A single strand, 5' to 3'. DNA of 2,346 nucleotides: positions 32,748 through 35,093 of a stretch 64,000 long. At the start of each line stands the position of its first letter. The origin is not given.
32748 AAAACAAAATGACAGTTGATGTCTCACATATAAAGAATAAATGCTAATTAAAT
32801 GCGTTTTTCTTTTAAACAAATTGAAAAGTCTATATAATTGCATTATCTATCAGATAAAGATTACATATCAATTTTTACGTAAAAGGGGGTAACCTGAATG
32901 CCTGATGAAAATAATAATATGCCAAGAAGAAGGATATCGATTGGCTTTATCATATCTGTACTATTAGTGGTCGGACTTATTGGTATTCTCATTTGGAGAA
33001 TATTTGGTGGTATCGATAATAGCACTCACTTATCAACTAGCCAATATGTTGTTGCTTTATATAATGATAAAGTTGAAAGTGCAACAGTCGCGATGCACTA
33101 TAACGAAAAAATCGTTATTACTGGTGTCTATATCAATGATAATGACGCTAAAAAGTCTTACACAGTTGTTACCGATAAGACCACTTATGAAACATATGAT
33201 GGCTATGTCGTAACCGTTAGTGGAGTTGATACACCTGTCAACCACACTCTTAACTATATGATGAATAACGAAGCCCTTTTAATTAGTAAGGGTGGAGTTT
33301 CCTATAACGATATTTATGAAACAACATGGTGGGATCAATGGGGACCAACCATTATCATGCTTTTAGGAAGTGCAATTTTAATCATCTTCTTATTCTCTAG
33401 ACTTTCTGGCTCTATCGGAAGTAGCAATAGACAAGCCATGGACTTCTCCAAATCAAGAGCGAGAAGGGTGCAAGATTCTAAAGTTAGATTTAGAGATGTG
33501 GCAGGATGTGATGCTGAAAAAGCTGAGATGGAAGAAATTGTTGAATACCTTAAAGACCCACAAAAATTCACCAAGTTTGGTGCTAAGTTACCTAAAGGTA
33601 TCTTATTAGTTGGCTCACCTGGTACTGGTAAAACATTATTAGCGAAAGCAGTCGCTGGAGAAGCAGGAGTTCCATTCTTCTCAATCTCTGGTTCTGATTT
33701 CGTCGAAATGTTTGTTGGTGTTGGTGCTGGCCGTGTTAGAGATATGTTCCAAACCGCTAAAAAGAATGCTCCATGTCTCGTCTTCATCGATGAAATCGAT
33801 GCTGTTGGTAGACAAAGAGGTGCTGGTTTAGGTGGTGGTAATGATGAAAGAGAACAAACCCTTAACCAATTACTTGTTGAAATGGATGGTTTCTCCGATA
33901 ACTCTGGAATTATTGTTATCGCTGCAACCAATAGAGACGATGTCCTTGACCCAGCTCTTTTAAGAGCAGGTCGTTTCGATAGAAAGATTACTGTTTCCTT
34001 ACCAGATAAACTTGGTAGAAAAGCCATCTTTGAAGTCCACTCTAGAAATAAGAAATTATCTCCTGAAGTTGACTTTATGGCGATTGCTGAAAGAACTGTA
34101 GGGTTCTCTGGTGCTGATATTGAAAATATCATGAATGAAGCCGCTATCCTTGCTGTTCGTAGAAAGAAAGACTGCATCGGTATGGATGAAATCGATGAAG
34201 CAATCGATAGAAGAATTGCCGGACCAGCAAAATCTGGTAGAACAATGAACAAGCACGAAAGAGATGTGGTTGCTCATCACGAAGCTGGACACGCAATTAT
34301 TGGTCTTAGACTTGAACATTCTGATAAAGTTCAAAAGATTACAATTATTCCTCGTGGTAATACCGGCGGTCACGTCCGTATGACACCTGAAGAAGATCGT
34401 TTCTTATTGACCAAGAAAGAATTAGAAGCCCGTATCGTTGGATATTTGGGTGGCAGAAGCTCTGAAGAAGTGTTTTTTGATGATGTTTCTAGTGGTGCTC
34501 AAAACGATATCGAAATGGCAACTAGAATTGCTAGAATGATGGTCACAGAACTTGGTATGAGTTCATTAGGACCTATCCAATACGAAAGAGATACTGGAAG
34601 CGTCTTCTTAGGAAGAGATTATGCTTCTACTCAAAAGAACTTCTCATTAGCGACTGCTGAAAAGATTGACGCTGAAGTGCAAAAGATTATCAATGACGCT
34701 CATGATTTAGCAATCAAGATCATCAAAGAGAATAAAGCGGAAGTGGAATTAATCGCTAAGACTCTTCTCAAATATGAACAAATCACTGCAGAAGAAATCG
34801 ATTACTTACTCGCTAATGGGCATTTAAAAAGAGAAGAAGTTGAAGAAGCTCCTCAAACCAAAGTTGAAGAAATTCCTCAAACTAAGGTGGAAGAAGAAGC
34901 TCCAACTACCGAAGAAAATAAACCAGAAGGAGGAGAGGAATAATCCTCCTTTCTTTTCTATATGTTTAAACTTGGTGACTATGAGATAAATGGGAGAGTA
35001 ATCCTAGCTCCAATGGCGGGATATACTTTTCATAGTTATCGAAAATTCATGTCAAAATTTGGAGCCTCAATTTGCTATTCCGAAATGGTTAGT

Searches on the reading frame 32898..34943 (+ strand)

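Call 80: search_protein_families(library=pfam, proteins=[window:32898-34943:+], max_evalue=0.00001)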
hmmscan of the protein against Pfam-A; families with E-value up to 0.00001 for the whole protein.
window:32898-34943:+ (681 aa): 3 families
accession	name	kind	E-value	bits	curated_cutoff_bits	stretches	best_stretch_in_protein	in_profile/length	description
PF01434.24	Peptidase_M41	-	7.3e-64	215.6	29.9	1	449-635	2-189/191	Peptidase family M41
PF00004.35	AAA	-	1.9e-48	164.7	21.2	1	235-367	1-130/131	ATPase family associated with various cellular activities (AAA)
PF17862.7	AAA_lid_3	-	5e-15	55.2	27.2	1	391-434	2-45/45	AAA+ lid domain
